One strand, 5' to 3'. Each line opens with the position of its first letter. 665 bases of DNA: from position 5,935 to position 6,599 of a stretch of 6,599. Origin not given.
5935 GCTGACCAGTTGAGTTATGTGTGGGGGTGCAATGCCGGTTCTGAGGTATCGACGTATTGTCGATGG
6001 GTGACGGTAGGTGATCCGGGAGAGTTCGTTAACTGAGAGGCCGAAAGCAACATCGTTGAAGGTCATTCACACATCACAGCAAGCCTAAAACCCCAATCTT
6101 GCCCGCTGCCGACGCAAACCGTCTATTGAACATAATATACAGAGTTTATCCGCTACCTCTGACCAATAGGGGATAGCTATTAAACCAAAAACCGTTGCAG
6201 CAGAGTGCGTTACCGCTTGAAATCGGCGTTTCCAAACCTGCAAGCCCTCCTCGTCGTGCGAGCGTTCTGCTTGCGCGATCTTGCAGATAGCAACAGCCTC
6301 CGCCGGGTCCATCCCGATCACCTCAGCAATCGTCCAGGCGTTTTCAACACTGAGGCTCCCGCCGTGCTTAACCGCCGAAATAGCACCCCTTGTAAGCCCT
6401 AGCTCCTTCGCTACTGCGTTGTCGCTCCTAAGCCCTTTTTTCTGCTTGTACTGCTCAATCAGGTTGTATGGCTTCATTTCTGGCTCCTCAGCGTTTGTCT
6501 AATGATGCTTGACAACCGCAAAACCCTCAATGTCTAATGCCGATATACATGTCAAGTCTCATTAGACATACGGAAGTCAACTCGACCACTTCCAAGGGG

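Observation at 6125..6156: dif-like XerD arm and central region embedded in-frame in the repressor gene; the single mismatch removes a stop codon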

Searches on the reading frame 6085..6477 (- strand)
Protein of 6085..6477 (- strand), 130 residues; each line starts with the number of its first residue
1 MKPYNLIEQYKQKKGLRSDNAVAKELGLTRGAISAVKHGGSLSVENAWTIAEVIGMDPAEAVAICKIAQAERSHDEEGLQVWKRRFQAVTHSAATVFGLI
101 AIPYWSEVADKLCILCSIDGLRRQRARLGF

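Call 7: search_dna_similar(query=window:6085-6477:-, collection=phages, mode=protein, max_rows=25, max_evalue=0.001)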
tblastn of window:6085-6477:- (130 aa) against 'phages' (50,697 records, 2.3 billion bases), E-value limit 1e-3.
Records with a match: 2; places in all: 2; records where one place covers at least 80% of the query: 1.
Best place of each record, by identity: <60% 2.
By first word of the organism name: Inoviridae 1; Vibrio 1.
By host as written in the record: - 1; Vibrio cyclitrophicus 10N.261.45.F7 1.
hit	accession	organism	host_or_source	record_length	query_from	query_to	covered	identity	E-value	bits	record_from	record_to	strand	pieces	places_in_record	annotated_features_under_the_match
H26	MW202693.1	Inoviridae sp.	Manatee Spring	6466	1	130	100%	28.5%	4e-6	50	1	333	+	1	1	helix turn helix protein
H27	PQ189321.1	Vibrio phage 10N.261.45.F7_PE002B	Vibrio cyclitrophicus 10N.261.45.F7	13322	6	84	61%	35.4%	5e-4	44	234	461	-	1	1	hypothetical protein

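Call 8: find_related_loci(query=window:6085-6477:-, collection=viral_contigs, flank=10000)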
Query window:6085-6477:- (130 aa) in viral_contigs; peptide patterns used: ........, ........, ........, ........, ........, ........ (x = any residue, [..] = any of these).
7 stretches matched a pattern; 2 encode a relative of the query (tblastn E <= 1e-3); 2 distinct loci.
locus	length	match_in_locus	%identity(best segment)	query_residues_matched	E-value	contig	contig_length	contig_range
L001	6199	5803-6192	93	1-130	3e-82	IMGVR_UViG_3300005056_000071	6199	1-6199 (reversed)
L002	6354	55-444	93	1-130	1e-80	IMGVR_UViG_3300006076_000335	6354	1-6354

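Call 12: find_homologous_proteins(query=window:6085-6477:-)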
Query window:6085-6477:- (130 aa): 18 proteins with E <= 0.001 among 32 candidates.
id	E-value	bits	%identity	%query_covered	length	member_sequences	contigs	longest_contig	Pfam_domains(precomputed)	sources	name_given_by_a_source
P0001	1.7e-72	259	93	100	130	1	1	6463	PF01381.29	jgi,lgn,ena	-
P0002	4.7e-68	245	88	100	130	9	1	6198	PF01381.29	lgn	-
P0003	1.1e-67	244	88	100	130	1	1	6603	PF01381.29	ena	-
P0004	2.6e-63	229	89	89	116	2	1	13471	-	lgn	-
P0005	2.0e-49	185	63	100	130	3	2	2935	-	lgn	-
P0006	5.0e-45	170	66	89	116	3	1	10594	PF01381.29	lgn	-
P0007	1.2e-43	166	60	100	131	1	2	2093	-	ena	-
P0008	2.2e-42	162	62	97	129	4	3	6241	-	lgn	-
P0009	8.5e-42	160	60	100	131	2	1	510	-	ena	-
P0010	8.6e-42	160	59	100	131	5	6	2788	-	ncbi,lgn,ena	-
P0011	9.3e-41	157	61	91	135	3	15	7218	-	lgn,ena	-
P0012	8.1e-39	150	56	100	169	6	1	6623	PF01381.29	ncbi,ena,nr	ncbi:MAG: helix-turn-helix domain-containing protein [Halopseudomonas aestusnigri]|nr:helix-turn-hel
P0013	9.0e-39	150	63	89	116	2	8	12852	PF01381.29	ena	-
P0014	3.5e-38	148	92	58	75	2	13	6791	-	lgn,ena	-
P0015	6.4e-37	144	57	98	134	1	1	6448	-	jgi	-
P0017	7.6e-34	134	55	86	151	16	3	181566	-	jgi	jgi:transcriptional regulator with XRE-family HTH domain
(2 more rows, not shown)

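Call 14: find_encoding_contigs(protein=P0004, flank=10000, max_places=4)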
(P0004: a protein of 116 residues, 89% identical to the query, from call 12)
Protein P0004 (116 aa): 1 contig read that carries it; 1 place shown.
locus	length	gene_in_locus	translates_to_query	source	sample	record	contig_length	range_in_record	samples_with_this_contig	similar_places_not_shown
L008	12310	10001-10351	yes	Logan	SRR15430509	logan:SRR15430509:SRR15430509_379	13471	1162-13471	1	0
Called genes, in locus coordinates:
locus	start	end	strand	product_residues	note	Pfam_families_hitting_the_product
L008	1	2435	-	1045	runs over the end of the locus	PF00873:ACR_tran, PF03176:MMPL (weak)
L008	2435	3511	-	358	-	PF25917:BSH_RND (weak), PF25973:BSH_CzcB, PF25919:BSH_CusB (weak), PF25954:Beta-barrel_RND_2 (weak), PF25967:RND-MFP_C (faint), PF25989:YknX_C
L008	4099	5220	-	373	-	PF05707:Zot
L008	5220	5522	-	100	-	PF10734:DUF2523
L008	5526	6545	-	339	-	-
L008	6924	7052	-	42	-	-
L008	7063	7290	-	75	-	-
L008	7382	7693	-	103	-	PF02303:Phage_DNA_bind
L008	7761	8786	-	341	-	PF05144:Phage_CRI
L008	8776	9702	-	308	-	-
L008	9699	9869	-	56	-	-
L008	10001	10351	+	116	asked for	-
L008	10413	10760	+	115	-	PF28289:BV97_02767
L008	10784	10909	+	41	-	PF00376:MerR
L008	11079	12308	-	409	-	?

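Call 15: find_encoding_contigs(protein=P0013, flank=10000, max_places=6)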
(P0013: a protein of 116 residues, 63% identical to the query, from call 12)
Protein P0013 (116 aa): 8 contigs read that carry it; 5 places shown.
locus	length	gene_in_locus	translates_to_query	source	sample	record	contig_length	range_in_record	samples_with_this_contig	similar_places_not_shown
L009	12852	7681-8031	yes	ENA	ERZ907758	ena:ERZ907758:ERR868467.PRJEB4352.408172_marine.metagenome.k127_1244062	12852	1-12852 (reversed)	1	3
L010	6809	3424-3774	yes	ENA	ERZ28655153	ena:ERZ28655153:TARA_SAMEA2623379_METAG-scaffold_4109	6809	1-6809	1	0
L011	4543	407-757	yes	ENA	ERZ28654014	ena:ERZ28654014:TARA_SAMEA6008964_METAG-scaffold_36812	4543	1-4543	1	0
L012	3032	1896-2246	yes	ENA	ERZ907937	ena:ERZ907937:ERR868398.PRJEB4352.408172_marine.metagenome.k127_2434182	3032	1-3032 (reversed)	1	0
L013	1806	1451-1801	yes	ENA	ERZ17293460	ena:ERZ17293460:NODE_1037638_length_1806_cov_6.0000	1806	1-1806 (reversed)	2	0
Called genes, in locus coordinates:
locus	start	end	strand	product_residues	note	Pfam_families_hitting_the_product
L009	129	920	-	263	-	PF01370:Epimerase, PF04321:RmlD_sub_bind (weak), PF07993:NAD_binding_4, PF16363:GDP_Man_Dehyd (weak)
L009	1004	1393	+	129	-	PF00376:MerR, PF13411:MerR_1, PF09278:MerR-DNA-bind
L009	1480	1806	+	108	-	-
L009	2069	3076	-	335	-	PF05707:Zot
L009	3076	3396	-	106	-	PF10734:DUF2523 (weak)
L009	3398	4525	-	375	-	PF05616:Neisseria_TspB (weak)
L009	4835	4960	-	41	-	-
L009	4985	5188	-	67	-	-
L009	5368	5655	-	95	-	PF02303:Phage_DNA_bind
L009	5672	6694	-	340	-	PF05144:Phage_CRI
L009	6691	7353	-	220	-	-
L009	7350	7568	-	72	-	-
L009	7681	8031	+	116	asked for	PF01381:HTH_3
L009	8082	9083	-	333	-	PF25164:CoiA_N (weak)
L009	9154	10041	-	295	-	PF05448:AXE1 (faint), PF01738:DLH (weak), PF02129:Peptidase_S15, PF12146:Hydrolase_4, PF12697:Abhydrolase_6, PF20434:BD-FAE, PF00561:Abhydrolase_1, PF00326:Peptidase_S9 (weak)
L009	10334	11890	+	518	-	PF00672:HAMP (weak), PF00015:MCPsignal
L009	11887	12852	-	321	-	?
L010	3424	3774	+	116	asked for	PF01381:HTH_3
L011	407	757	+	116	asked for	PF01381:HTH_3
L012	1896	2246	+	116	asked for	PF01381:HTH_3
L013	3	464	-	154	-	?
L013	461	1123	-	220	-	-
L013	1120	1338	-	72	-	-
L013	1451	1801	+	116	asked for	PF01381:HTH_3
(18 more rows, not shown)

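Call 16: find_encoding_contigs(protein=P0006, flank=10000, max_places=4)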
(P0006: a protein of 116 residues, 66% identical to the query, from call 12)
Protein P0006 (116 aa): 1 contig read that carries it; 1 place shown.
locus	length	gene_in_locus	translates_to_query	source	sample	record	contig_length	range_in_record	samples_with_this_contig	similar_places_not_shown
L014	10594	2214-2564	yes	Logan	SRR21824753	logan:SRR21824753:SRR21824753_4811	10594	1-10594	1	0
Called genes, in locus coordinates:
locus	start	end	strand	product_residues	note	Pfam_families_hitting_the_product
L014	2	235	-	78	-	?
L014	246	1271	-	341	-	PF05144:Phage_CRI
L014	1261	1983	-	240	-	-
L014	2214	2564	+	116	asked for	PF01381:HTH_3 (weak)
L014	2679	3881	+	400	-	PF02899:Phage_int_SAM_1 (weak), PF00589:Phage_integrase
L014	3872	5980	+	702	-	PF00589:Phage_integrase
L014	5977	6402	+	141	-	PF19776:DUF6262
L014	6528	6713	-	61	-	-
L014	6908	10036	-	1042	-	PF00873:ACR_tran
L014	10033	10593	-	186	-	?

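Call 25: find_encoding_contigs(protein=P0017, flank=10000, max_places=4)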
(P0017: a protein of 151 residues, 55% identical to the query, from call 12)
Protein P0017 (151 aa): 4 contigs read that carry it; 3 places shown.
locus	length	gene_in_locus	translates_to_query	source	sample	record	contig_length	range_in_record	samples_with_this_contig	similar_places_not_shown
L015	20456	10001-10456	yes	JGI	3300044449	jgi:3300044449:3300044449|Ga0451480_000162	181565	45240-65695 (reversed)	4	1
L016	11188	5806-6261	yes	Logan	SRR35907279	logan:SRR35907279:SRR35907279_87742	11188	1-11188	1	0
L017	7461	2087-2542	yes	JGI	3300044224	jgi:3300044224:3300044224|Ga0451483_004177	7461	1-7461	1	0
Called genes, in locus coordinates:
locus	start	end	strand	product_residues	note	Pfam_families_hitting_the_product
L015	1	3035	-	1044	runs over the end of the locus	PF00873:ACR_tran, PF03176:MMPL (weak)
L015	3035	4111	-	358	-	PF25917:BSH_RND, PF25973:BSH_CzcB (weak), PF25919:BSH_CusB (weak), PF25954:Beta-barrel_RND_2, PF25967:RND-MFP_C (weak), PF25989:YknX_C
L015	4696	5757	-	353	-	PF05707:Zot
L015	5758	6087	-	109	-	PF10734:DUF2523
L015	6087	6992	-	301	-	-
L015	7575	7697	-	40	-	-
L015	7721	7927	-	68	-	-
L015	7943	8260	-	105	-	-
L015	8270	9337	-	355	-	PF05144:Phage_CRI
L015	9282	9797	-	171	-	-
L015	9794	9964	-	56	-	-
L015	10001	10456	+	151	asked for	-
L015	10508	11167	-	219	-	PF00440:TetR_N (weak)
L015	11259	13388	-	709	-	PF13360:PQQ_2 (faint), PF13570:Beta-prop_ACSF4 (weak)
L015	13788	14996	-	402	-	-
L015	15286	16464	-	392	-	PF05762:VWA_CoxE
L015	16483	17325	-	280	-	PF00158:Sigma54_activat (weak), PF07724:AAA_2, PF13401:AAA_22 (weak), PF00004:AAA, PF07728:AAA_5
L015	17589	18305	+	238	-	PF04452:Methyltrans_RNA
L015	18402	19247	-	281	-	PF01479:S4, PF00849:PseudoU_synth_2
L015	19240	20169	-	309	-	PF04079:SMC_ScpB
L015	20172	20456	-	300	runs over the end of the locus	PF02616:SMC_ScpA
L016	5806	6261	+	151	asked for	-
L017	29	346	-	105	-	-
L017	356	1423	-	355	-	PF05144:Phage_CRI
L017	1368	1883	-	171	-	-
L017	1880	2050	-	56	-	-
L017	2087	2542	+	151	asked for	-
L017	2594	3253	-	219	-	PF00440:TetR_N (weak)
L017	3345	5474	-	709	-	PF13360:PQQ_2 (faint), PF13570:Beta-prop_ACSF4 (weak)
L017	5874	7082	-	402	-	-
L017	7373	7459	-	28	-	?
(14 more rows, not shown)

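Call 26: search_protein_families(library=pfam, proteins=[window:6085-6477:-], max_evalue=0.01)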
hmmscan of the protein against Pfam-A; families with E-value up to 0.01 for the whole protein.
window:6085-6477:- (130 aa): 1 family
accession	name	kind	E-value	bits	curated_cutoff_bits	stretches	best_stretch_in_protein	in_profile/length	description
PF01381.28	HTH_3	-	5.1e-06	26.9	23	1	7-60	1-54/55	Helix-turn-helix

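Call 28: find_related_loci(query=A2, collection=genome_contigs, flank=10000)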
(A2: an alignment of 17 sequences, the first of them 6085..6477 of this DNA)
Query A2 (130 aa) in genome_contigs; peptide patterns used: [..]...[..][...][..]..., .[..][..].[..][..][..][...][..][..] (x = any residue, [..] = any of these).
600 stretches matched a pattern (row limit reached: there are more); 3 encode a relative of the query (tblastn E <= 1e-3); 3 distinct loci.
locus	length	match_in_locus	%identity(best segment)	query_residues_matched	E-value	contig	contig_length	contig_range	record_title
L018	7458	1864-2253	94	1-130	1e-81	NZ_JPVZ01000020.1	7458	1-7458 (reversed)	Thalassospira tepidiphila MCCC 1A03514 contig20, whole genome shotgun sequence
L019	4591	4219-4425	38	1-67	4e-11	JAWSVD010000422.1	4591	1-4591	MAG: Granulosicoccaceae bacterium isolate BHT04_PCL_gam1 B9PCL_contig_1848, whole genome shotgun sequence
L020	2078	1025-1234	31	3-72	7e-7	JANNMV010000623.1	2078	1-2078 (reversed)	MAG: Pseudomonadota bacterium isolate SOY_35_metabat.243 SOY_35_k141_2035728, whole genome shotgun sequence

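Call 32: find_homologous_proteins(query=L015:19240-20169:-)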
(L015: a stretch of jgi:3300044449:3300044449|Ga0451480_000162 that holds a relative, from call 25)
Query L015:19240-20169:- (309 aa): 8000 proteins with E <= 0.001 among 8000 candidates; the best 120 are listed.
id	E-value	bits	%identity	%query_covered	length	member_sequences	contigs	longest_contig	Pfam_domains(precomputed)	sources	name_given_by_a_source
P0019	1.7e-194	663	99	100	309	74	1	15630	PF04079.23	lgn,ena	-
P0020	7.6e-194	661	99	100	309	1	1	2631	PF04079.23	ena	-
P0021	1.1e-193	660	98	100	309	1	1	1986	PF04079.23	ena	-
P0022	1.3e-192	657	98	100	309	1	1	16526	PF04079.23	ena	-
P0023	1.6e-192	656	98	100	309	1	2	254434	PF04079.23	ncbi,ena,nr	ncbi:MAG: SMC-Scp complex subunit ScpB [Pseudomonadota bacterium]|nr:SMC-Scp complex subunit ScpB [P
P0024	9.4e-192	654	98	100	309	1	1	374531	PF04079.23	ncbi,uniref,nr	ncbi:SMC-Scp complex subunit ScpB [Alcanivorax sp. NBRC 102024]|uniref:SMC-Scp complex subunit ScpB 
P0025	3.3e-186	636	95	100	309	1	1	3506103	PF04079.23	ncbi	-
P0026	4.5e-172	589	90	100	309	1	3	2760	PF04079.23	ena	-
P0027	4.5e-172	589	90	100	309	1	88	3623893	PF04079.23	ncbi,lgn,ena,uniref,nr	ncbi:MAG TPA: SMC-Scp complex subunit ScpB [Alcanivorax sp.]|uniref:Transcriptional regulator n=1 Ta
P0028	1.1e-171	588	89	100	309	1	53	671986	PF04079.23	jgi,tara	jgi:segregation and condensation protein B|tara:strand:- start:795 stop:1724 length:930 start_codon:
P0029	2.1e-171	587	89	100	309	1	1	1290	PF04079.23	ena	-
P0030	2.7e-171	587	89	100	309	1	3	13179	PF04079.23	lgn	-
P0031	2.8e-171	587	89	100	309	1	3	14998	PF04079.23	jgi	jgi:segregation and condensation protein B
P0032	5.1e-171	586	89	100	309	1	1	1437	PF04079.23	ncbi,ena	-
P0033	5.2e-171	586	88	100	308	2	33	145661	PF04079.23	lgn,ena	-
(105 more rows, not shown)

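Call 35: find_encoding_contigs(protein=P0025, flank=10000, max_places=2)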
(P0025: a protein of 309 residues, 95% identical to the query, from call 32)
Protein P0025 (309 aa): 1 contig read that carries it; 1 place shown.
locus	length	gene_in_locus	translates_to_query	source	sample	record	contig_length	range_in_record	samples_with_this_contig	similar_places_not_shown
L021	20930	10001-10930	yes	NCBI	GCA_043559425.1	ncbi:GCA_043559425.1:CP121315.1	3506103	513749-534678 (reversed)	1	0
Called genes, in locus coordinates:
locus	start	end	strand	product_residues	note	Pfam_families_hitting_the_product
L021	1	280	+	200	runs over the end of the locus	PF25182:NonGDSL, PF00657:Lipase_GDSL, PF13472:Lipase_GDSL_2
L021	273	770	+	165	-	PF06041:DUF924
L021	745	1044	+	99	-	-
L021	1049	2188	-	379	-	PF03993:DUF349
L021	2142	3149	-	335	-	-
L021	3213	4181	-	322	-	PF01553:Acyltransferase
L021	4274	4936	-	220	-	PF08239:SH3_3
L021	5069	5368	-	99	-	PF03795:YCII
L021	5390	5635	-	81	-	-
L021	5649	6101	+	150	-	-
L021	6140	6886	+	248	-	PF02811:PHP (weak)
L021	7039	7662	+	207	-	PF01300:Sua5_yciO_yrdC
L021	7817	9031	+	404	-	PF00579:tRNA-synt_1b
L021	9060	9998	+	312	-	PF02616:SMC_ScpA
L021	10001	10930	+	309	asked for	PF04079:SMC_ScpB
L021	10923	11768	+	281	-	PF01479:S4, PF00849:PseudoU_synth_2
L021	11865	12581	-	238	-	PF04452:Methyltrans_RNA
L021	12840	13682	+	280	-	PF00158:Sigma54_activat (weak), PF07724:AAA_2, PF13401:AAA_22 (weak), PF00004:AAA, PF07728:AAA_5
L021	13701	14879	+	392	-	PF05762:VWA_CoxE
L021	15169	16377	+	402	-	-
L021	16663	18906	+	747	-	PF13360:PQQ_2 (faint), PF13570:Beta-prop_ACSF4 (weak)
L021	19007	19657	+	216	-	PF00440:TetR_N (weak)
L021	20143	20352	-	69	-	-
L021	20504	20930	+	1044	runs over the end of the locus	PF00873:ACR_tran, PF03176:MMPL (weak)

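Call 36: find_encoding_contigs(protein=P0024, flank=10000, max_places=2)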
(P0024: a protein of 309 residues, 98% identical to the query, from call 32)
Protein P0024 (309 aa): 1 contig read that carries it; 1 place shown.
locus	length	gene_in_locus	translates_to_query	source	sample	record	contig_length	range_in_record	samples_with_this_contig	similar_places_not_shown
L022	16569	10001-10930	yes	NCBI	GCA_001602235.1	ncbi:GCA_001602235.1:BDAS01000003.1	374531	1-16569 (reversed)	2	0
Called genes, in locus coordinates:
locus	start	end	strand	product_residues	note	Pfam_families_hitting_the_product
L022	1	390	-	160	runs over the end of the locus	PF14539:DUF4442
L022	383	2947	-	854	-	PF03993:DUF349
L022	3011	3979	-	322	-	PF01553:Acyltransferase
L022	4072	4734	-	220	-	PF08239:SH3_3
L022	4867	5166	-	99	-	PF03795:YCII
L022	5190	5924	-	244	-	-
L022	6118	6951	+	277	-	PF02811:PHP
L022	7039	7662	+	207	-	PF01300:Sua5_yciO_yrdC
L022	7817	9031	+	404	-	PF00579:tRNA-synt_1b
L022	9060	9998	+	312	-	PF02616:SMC_ScpA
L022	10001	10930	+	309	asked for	PF04079:SMC_ScpB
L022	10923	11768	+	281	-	PF01479:S4, PF00849:PseudoU_synth_2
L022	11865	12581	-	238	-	PF04452:Methyltrans_RNA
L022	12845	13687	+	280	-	PF00158:Sigma54_activat (weak), PF07724:AAA_2, PF13401:AAA_22 (weak), PF00004:AAA, PF07728:AAA_5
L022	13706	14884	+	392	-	PF05762:VWA_CoxE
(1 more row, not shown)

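Call 68: search_protein_families(library=phrogs, proteins=[window:6085-6477:-], max_evalue=0.01)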
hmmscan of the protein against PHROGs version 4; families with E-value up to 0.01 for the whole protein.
window:6085-6477:- (130 aa): 5 families
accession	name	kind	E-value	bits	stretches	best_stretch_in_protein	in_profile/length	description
phrog_638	-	transcription regulation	1.6e-20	74.4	1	1-103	2-104/145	transcriptional regulator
phrog_4441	-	DNA, RNA and nucleotide metabolism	3.8e-15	57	1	6-88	8-88/98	HTH DNA binding protein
phrog_34897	-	unknown function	3.4e-11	44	1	3-107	4-108/279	-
phrog_9103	-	transcription regulation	0.0025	18.9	1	4-60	10-66/78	transcriptional repressor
phrog_31301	-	DNA, RNA and nucleotide metabolism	0.0087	17.2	0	18-72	16-69/87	DNA binding protein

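Call 79: search_protein_representatives(alignment_id=A2)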
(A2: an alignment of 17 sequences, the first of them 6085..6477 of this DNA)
Query: 17 sequences, 130 profile positions. Proteins with E-value up to 0.001 (for the whole library): 2755; up to 1e-10: 291; up to 1e-30: 5. The best 150 are listed.
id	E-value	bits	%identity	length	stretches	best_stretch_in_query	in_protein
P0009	3.7e-66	236.9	-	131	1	1-130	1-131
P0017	4.1e-53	194.7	-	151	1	4-116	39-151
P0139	2.7e-44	166.2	-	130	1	1-128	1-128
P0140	2.4e-39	150.1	-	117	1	4-116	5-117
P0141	1.9e-31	124.6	-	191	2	5-83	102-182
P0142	1.1e-29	118.9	-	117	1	4-116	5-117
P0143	6.8e-28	113.1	-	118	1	4-116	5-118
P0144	9.9e-27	109.4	-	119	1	4-116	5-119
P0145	1.9e-24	102.0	-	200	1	4-122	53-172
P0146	2.1e-24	101.9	-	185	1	4-126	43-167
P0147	5.5e-24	100.5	-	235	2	4-103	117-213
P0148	3.9e-23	97.7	-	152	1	4-101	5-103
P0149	1.0e-22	96.4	-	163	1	4-123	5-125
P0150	4.5e-22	94.3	-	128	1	5-122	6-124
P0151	6.7e-21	90.5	-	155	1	5-97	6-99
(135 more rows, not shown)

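Call 80: predict_structure(alignment_id=A2)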
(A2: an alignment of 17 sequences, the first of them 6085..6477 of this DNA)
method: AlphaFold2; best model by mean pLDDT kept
length: 130 residues; sequences in the alignment: 17
mean_pLDDT: 74.4   pTM: 0.58
mean pLDDT of the five models: 74.4, 74.0, 72.7, 72.4, 71.7
residues with pLDDT >= 90: 13; 70-90: 75; 50-70: 13; < 50: 29
segments of 3 or more residues with pLDDT < 50: 96-99, 103-105, 109-113, 115-117, 119-130
pLDDT, mean of each block of 10 residues (from residue 1): 88 90 89 86 88 87 87 84 77 50 49 48 45
secondary structure, 60 per line:
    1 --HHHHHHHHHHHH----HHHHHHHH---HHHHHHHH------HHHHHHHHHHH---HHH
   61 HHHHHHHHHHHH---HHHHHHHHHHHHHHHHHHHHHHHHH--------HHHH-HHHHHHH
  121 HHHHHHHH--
elements in order: H3-14 H19-26 H30-37 H44-54 H58-72 H76-100 H109-112 H114-128
